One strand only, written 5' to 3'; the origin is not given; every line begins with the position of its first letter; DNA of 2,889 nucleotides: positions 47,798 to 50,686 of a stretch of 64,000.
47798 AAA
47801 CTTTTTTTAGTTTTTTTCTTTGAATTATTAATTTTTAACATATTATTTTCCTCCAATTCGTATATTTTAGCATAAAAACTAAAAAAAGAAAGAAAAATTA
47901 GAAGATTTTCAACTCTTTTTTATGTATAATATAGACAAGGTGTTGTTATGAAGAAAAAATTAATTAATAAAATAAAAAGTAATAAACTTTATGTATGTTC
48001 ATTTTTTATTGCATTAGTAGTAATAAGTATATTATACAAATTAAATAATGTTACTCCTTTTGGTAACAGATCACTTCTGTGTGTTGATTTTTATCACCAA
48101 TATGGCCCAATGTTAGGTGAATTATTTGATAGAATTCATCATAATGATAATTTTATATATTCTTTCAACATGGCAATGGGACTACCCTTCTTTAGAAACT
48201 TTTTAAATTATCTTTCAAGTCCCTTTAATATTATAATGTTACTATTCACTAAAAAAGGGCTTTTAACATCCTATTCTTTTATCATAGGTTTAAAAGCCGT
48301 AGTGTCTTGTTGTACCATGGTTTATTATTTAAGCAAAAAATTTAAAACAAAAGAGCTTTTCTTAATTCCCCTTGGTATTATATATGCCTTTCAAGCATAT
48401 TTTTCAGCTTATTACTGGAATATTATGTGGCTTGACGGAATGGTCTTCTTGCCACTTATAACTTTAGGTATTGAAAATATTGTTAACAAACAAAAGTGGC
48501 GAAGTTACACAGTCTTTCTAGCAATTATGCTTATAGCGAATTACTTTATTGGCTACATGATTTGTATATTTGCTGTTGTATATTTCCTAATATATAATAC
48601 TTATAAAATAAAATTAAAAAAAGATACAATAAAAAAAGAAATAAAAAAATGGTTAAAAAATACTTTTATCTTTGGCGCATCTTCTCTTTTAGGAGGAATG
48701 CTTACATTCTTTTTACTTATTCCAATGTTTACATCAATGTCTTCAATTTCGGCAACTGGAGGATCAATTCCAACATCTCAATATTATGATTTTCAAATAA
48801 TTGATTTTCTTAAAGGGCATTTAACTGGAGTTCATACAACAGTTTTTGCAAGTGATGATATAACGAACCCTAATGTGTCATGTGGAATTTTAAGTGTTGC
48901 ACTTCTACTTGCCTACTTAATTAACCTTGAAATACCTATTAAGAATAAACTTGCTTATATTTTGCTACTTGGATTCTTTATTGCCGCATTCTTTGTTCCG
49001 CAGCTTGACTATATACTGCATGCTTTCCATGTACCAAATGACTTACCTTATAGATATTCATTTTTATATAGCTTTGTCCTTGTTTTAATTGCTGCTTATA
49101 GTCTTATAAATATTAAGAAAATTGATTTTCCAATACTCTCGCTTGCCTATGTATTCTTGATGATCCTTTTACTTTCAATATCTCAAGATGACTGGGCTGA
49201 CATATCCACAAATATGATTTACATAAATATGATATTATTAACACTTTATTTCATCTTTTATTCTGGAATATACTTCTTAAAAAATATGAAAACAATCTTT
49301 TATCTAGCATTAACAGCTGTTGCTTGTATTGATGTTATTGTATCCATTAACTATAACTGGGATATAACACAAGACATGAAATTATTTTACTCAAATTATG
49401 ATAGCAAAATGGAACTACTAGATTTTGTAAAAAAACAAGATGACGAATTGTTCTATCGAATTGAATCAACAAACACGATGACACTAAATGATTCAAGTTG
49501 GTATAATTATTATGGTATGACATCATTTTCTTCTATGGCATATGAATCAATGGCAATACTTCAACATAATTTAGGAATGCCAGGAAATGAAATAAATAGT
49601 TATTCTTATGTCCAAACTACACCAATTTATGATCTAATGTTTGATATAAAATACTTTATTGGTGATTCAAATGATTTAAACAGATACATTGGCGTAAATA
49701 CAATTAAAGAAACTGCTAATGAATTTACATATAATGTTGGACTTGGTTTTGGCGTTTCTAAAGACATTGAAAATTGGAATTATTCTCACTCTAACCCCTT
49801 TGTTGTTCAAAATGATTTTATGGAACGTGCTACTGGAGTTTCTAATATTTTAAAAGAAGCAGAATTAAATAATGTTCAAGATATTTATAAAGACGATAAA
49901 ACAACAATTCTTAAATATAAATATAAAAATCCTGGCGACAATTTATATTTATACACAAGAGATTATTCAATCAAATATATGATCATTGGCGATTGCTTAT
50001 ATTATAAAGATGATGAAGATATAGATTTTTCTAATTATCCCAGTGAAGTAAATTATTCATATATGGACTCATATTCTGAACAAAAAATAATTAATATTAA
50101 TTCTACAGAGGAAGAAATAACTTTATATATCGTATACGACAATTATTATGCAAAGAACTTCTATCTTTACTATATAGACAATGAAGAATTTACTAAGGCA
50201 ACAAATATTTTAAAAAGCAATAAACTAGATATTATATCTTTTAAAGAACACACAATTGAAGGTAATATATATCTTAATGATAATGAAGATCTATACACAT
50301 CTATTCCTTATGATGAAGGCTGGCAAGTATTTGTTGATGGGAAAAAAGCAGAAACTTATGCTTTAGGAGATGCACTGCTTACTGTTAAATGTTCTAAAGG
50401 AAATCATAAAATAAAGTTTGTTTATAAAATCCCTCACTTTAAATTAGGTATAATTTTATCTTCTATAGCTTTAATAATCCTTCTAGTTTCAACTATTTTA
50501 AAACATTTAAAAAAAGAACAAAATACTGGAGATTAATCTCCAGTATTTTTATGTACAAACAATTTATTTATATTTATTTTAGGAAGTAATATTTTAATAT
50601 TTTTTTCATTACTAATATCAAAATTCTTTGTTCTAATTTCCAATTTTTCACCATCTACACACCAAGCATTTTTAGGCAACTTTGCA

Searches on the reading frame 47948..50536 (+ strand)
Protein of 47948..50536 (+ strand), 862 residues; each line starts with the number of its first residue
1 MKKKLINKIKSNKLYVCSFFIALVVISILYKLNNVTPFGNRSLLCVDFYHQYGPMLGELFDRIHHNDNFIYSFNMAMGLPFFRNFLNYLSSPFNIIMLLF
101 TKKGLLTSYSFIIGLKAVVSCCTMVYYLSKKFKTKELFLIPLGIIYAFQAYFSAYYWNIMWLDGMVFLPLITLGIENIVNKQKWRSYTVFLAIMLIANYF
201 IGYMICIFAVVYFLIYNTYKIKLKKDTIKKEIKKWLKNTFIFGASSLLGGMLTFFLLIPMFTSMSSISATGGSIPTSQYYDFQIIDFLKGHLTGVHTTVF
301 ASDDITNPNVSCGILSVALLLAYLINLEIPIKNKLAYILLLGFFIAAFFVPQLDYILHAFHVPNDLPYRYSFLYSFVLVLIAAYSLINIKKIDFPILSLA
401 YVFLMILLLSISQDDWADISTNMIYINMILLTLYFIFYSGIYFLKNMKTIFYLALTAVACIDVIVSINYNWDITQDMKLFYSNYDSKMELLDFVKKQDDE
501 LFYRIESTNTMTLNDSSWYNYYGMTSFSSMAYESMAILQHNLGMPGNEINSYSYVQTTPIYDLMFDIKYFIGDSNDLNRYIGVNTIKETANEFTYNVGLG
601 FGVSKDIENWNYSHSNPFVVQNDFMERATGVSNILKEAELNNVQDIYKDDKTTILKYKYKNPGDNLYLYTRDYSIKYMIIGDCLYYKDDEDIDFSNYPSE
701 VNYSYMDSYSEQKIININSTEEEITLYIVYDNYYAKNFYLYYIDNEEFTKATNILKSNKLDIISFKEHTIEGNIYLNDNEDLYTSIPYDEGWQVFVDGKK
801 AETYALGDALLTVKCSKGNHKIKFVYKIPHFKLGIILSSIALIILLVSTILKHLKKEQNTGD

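Call 73: search_protein_families(library=ncbifam, proteins=[window:47948-50536:+], max_evalue=1e-10)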
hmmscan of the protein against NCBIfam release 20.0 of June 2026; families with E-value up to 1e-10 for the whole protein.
window:47948-50536:+ (862 aa): 2 families
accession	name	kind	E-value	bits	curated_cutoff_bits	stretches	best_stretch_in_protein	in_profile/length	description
NF047590.1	GlcsyltransPgfM2Strep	equivalog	2.3e-69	234.5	1500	1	8-852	19-880/884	glycosyltransferase PgfM2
NF047589.1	GlcsyltransPgfM1Strep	equivalog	3.4e-64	217.3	1400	2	4-420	2-424/955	glycosyltransferase PgfM1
